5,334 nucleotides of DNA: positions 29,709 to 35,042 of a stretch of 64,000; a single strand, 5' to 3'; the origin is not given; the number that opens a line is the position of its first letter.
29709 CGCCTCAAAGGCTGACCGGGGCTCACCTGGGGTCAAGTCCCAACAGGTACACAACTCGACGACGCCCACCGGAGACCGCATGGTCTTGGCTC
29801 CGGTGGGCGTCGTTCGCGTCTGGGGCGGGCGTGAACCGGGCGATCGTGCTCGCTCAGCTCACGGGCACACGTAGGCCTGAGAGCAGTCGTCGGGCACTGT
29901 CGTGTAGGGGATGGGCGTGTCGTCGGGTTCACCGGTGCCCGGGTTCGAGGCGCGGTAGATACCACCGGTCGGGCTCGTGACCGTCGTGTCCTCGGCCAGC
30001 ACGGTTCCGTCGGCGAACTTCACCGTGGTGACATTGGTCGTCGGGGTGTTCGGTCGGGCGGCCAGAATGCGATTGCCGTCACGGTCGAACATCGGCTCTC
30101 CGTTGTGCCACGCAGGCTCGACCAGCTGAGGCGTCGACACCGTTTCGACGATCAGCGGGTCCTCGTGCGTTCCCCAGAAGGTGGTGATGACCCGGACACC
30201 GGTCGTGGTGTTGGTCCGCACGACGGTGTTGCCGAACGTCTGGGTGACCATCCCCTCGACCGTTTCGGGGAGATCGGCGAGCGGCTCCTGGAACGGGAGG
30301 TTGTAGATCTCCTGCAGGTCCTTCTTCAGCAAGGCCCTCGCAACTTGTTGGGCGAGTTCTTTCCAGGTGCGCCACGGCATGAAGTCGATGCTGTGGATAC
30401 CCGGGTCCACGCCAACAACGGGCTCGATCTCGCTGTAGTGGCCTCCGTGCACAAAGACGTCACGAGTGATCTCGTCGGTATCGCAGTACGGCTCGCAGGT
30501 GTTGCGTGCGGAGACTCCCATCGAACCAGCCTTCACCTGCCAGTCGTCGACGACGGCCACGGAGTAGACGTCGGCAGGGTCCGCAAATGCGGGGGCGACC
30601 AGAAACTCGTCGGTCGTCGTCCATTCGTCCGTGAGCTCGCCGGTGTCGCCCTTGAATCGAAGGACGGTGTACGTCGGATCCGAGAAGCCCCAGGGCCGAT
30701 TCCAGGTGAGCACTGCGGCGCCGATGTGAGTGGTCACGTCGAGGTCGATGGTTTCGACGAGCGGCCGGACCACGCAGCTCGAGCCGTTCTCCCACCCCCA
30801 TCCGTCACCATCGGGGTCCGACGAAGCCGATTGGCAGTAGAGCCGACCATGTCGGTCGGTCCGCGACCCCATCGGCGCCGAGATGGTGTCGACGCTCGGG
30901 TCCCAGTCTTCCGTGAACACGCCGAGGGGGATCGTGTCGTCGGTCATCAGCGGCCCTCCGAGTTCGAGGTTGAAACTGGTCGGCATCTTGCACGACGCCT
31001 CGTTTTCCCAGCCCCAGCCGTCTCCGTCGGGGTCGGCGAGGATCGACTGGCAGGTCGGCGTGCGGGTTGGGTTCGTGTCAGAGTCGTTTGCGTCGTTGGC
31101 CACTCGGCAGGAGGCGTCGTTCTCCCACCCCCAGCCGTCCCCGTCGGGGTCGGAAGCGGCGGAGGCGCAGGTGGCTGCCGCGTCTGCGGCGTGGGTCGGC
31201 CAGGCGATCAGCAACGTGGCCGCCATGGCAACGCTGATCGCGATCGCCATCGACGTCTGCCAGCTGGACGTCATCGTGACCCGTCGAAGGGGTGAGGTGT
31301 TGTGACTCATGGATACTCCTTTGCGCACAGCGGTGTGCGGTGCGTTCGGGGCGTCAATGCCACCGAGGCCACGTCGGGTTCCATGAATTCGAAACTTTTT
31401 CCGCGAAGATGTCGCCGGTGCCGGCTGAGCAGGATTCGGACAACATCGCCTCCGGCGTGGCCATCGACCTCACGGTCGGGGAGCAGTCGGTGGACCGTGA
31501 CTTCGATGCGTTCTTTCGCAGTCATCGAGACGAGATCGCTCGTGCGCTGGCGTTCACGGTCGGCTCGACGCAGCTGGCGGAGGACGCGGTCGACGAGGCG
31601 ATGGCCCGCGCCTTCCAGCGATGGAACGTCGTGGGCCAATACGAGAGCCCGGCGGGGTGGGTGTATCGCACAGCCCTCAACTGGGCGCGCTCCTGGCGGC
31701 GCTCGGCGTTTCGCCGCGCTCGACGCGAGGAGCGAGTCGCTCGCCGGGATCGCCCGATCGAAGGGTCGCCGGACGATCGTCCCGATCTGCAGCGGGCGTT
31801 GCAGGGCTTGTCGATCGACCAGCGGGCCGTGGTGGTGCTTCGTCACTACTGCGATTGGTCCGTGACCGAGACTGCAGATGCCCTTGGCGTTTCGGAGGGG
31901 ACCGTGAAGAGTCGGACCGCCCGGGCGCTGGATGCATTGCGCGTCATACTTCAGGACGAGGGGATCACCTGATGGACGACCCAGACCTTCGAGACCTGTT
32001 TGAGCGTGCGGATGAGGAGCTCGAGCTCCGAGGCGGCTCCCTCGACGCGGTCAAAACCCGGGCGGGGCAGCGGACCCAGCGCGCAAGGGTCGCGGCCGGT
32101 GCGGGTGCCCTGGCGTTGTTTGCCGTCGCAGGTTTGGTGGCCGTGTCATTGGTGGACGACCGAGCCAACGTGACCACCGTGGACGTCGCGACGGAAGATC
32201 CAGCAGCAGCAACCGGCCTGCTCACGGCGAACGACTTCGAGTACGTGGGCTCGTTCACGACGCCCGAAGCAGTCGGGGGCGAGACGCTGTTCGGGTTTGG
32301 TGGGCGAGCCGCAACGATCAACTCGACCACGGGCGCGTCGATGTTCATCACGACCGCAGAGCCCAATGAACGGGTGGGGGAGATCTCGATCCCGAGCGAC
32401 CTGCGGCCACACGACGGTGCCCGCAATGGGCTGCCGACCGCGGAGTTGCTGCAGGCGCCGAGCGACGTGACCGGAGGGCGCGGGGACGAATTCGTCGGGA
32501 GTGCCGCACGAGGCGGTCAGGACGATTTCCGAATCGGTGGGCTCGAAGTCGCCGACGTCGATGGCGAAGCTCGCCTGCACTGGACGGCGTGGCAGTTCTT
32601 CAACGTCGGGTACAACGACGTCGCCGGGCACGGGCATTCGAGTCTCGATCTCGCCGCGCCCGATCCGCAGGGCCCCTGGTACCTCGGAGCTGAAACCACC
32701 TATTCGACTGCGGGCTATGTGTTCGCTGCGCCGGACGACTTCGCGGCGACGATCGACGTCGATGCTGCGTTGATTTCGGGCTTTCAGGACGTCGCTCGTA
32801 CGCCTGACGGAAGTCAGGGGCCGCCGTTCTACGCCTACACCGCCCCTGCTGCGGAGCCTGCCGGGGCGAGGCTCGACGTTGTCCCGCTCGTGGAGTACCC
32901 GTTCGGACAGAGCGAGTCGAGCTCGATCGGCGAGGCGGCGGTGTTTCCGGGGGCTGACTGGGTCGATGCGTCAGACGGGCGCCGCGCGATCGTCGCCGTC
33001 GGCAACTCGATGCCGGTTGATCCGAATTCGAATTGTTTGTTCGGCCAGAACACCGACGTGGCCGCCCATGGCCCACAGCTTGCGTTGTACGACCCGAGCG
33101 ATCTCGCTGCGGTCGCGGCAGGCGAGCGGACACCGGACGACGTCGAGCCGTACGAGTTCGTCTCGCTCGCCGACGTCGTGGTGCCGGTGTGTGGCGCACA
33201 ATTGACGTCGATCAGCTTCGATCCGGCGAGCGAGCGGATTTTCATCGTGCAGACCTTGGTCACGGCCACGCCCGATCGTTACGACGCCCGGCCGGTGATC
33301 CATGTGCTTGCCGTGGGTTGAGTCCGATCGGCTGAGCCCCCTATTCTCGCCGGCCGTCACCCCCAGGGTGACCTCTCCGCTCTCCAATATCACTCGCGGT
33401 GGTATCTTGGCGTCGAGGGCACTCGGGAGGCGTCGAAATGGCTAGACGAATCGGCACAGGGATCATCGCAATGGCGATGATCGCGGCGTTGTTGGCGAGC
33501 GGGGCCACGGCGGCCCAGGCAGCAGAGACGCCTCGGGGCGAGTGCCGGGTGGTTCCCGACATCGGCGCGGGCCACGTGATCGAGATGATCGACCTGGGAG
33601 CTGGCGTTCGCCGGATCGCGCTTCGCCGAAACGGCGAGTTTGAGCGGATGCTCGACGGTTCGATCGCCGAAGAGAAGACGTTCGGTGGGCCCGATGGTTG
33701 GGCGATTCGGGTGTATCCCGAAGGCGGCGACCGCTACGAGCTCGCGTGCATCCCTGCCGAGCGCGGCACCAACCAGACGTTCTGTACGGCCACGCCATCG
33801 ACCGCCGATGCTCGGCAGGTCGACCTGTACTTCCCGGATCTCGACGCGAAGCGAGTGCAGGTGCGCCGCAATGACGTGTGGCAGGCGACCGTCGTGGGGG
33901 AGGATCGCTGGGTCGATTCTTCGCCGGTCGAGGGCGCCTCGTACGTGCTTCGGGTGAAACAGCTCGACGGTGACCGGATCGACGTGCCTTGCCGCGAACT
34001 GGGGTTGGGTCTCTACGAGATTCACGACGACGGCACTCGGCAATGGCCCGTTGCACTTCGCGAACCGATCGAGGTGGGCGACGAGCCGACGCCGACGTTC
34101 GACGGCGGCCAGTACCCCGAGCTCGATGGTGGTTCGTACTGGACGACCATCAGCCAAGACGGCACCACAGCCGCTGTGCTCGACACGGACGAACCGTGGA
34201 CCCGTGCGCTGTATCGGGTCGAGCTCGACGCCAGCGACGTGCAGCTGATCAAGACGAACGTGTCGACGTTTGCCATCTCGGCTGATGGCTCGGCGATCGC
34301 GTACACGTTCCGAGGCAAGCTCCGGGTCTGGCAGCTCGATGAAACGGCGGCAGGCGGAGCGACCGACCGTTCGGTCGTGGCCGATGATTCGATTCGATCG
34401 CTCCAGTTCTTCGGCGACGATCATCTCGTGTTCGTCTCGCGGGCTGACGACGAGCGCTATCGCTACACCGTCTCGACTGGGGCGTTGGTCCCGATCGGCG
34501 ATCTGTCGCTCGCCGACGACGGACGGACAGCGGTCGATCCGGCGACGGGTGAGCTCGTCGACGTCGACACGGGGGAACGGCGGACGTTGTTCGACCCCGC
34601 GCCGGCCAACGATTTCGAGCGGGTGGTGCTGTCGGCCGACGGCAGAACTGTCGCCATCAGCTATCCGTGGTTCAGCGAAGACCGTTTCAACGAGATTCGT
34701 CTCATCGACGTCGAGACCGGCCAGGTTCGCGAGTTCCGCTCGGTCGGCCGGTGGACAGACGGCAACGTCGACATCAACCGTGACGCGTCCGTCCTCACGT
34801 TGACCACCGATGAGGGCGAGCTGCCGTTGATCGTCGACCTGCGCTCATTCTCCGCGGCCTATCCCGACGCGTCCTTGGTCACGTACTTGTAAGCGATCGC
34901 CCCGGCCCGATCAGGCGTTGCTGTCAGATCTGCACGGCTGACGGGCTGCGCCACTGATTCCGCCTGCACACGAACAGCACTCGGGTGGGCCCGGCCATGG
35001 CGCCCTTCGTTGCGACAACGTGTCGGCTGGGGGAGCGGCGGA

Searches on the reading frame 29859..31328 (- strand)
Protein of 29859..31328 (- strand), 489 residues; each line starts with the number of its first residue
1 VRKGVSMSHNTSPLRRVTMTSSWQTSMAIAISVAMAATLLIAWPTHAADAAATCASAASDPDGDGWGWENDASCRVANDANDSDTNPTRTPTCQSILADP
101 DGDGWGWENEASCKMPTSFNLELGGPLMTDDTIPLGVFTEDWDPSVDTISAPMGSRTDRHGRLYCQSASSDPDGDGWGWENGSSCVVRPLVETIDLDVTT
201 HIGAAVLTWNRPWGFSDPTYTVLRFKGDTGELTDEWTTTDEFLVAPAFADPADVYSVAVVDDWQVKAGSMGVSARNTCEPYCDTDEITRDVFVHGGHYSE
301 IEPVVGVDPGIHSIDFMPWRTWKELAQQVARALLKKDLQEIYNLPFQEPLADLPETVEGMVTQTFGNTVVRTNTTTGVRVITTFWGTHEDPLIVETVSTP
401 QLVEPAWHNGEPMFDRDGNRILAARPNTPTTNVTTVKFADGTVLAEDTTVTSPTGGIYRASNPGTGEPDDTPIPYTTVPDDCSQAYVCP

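Call 69: search_protein_families(library=pfam, proteins=[window:29859-31328:-], max_evalue=1)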
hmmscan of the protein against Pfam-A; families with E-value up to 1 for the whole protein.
window:29859-31328:- (489 aa): 1 family
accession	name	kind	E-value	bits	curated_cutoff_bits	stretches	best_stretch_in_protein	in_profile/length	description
PF02013.21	CBM_10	-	2.6e-18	66.7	23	3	162-187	9-36/36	Cellulose or protein binding domain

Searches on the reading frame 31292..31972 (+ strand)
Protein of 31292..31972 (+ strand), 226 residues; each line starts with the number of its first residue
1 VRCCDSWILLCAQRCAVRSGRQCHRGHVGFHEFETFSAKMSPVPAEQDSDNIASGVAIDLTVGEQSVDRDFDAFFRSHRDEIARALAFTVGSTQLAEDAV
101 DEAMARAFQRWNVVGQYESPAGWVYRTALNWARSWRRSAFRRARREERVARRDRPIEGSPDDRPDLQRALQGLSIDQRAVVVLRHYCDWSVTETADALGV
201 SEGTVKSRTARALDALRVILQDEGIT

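Call 69: search_protein_families(library=pfam, proteins=[window:31292-31972:+], max_evalue=1)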
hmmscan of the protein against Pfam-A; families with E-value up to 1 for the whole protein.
window:31292-31972:+ (226 aa): 10 families
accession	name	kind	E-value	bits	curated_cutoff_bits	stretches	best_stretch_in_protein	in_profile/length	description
PF08281.18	Sigma70_r4_2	-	5.3e-16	58.4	25.7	1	165-216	3-54/54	Sigma-70, region 4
PF04545.22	Sigma70_r4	-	1.2e-13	50.8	24.1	1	169-217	1-49/50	Sigma-70, region 4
PF04542.20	Sigma70_r2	-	8.9e-06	25.9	24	1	75-139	2-68/71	Sigma-70 region 2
PF13384.12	HTH_23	-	1.6e-05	25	24.6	1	174-208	3-36/50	Homeodomain-like domain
PF13404.12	HTH_AsnC-type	-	0.0016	18.6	27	1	175-211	4-40/42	AsnC-type helix-turn-helix domain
PF07638.17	Sigma70_ECF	-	0.0026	18.1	21.1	1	158-210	118-173/185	ECF sigma factor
PF13556.12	HTH_30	-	0.0059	16.8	27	1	184-222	6-46/59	PucR C-terminal helix-turn-helix domain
PF13551.12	HTH_29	-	0.014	15.9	28.1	1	178-205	1-29/64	Winged helix-turn helix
PF13542.12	HTH_Tnp_ISL3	-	0.027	14.4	27.4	1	179-208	18-46/51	Helix-turn-helix domain of transposase family ISL3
PF13412.12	HTH_24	-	0.15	12.1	21.9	1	190-211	19-40/48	Winged helix-turn-helix DNA-binding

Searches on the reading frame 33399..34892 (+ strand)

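Call 69: search_protein_families(library=pfam, proteins=[window:33399-34892:+], max_evalue=1)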
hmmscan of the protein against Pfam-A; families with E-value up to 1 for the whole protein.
window:33399-34892:+ (497 aa): 6 families
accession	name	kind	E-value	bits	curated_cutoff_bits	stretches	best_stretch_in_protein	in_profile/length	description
PF23749.1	DUF7165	-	0.00031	20.1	26.7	1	249-350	69-169/442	Domain of unknown function (DUF7165)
PF10647.15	Gmad1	-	0.0014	19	20.5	1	242-352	74-184/251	Lipoprotein LpqB beta-propeller domain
PF25174.1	Beta-prop_THOC3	-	0.0097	15.4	305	0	409-476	94-154/272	THOC3 beta-propeller domain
PF18339.7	Tudor_1_RapA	-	0.083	13.3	26.3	0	409-429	19-39/51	RapA N-terminal Tudor like domain 1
PF07676.18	PD40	-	0.092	13.2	20.9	0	291-306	14-29/38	WD40-like Beta Propeller Repeat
PF23410.3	Beta-prop_VPS8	-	0.35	10.2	28.9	1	285-350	66-130/358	Vps8 beta-propeller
